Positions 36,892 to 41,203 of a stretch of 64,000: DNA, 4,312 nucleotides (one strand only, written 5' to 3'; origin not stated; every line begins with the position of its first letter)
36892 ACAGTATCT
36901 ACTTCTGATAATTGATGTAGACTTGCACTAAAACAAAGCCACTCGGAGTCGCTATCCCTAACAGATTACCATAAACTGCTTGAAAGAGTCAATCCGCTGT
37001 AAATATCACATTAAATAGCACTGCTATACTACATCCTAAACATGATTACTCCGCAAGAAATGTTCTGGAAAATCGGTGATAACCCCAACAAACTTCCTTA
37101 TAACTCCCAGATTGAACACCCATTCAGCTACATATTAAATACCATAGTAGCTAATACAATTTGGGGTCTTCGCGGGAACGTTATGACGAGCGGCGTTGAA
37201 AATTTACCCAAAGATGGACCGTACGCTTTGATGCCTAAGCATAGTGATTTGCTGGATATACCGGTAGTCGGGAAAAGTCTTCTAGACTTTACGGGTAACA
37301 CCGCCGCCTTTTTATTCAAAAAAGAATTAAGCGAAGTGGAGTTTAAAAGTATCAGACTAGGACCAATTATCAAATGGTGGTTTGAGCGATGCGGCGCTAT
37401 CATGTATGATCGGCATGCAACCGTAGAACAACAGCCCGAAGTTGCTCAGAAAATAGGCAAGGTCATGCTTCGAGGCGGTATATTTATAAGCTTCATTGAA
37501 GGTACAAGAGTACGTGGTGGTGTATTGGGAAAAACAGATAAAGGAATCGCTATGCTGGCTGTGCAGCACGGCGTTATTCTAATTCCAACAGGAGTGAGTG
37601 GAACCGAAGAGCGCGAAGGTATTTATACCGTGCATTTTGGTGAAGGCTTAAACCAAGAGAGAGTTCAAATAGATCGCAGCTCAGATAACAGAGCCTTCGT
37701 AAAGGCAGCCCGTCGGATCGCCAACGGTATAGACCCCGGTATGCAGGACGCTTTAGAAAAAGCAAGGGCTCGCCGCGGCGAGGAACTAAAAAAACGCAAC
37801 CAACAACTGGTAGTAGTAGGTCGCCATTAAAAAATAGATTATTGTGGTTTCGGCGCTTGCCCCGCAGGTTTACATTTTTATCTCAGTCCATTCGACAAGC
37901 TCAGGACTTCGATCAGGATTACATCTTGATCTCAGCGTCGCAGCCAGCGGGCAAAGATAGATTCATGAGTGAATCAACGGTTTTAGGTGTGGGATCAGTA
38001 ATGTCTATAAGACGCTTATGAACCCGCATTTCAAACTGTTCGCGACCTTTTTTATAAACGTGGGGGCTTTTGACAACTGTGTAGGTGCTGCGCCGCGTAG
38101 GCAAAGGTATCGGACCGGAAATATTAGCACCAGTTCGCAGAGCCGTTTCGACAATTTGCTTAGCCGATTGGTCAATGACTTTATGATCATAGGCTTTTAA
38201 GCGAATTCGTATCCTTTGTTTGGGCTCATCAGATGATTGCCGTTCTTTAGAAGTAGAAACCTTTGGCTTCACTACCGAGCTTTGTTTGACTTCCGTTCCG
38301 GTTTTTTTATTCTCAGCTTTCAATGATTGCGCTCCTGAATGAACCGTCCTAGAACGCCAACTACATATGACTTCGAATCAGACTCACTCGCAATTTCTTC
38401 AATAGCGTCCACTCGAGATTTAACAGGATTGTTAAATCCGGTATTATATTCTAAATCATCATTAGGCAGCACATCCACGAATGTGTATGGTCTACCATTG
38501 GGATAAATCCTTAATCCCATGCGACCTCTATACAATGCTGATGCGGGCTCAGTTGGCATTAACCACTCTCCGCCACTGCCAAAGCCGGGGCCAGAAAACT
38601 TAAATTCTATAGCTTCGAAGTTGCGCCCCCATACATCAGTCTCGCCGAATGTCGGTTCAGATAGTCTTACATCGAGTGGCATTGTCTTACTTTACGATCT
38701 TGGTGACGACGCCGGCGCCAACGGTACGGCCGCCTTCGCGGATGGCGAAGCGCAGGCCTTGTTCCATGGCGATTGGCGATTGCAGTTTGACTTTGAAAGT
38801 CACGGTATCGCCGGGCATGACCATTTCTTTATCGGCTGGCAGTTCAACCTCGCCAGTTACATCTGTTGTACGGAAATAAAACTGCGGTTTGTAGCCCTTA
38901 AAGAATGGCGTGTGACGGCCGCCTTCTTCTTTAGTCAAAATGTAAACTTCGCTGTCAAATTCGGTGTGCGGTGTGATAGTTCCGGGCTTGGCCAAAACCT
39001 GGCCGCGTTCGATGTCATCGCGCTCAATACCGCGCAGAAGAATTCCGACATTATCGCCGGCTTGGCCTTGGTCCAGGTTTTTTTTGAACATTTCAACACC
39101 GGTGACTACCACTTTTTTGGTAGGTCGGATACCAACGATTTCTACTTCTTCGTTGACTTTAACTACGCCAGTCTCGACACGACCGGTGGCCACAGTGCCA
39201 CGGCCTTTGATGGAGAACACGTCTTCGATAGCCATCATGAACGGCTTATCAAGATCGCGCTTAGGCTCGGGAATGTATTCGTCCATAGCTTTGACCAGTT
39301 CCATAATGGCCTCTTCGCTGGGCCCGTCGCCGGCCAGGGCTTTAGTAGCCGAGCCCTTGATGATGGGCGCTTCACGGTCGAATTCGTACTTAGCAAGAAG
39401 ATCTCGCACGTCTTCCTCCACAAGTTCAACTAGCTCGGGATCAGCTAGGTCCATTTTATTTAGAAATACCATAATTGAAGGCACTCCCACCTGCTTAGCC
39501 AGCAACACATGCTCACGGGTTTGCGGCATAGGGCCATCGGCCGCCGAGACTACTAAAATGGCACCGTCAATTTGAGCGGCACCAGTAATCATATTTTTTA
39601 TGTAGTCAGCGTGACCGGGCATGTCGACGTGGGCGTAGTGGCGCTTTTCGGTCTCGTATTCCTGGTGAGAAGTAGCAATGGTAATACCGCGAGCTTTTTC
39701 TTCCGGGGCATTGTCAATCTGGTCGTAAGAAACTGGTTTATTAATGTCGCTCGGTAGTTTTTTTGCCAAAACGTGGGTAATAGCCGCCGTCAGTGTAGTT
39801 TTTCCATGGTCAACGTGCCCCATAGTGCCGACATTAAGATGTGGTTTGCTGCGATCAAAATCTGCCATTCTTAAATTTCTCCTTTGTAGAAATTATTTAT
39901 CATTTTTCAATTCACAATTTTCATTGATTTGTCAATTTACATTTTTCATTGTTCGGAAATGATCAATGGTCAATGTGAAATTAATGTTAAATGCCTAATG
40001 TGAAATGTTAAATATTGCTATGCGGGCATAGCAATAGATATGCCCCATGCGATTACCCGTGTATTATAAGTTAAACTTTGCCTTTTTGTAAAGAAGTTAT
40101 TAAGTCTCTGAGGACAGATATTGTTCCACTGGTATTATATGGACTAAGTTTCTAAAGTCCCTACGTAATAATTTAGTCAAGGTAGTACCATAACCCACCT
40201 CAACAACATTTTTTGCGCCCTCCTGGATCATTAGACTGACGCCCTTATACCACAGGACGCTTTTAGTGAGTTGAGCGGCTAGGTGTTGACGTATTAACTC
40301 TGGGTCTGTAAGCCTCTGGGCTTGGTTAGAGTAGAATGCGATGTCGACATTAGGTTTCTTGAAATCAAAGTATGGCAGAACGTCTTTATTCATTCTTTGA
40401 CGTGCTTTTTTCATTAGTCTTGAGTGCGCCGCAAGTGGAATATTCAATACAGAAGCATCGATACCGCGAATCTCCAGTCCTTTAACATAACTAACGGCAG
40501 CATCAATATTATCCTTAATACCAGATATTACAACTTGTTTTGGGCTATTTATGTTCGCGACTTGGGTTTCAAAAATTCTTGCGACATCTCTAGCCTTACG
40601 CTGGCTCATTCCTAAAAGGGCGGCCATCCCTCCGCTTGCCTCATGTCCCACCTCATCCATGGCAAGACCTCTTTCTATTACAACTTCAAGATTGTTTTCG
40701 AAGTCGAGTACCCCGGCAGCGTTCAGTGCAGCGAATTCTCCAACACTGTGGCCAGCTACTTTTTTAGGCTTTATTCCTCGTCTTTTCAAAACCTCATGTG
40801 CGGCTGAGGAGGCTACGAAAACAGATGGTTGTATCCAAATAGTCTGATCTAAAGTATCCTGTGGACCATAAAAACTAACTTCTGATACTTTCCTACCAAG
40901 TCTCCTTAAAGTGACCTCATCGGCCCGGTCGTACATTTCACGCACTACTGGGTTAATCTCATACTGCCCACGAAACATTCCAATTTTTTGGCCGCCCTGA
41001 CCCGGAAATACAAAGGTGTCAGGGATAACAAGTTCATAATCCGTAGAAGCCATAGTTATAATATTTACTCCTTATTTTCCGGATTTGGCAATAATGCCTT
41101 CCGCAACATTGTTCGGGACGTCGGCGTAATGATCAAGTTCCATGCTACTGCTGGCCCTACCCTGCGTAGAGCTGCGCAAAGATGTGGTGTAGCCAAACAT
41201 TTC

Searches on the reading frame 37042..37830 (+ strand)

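Call 33: search_protein_families(library=pfam, proteins=[window:37042-37830:+], max_evalue=0.001)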
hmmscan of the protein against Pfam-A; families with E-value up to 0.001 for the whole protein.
window:37042-37830:+ (262 aa): 1 family
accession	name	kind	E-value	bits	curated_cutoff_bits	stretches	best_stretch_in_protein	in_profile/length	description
PF01553.26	Acyltransferase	-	2.3e-14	53.8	23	1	49-185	4-131/132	Acyltransferase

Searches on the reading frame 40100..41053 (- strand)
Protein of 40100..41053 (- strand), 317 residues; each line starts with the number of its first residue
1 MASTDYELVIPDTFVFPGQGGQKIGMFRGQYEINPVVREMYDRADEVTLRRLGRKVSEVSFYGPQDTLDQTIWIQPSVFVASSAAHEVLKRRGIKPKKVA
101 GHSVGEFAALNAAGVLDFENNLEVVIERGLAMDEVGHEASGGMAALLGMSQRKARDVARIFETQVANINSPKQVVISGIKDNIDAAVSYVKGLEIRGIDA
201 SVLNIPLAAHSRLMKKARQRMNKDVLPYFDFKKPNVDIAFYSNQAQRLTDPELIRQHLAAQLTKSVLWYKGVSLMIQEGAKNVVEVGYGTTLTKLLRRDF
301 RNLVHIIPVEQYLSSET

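Call 33: search_protein_families(library=pfam, proteins=[window:40100-41053:-], max_evalue=0.001)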
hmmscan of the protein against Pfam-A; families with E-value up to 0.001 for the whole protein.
window:40100-41053:- (317 aa): 1 family
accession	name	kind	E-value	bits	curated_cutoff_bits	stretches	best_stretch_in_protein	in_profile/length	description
PF00698.26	Acyl_transf_1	-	2.9e-39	135.8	32.7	1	13-302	1-281/319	Acyl transferase domain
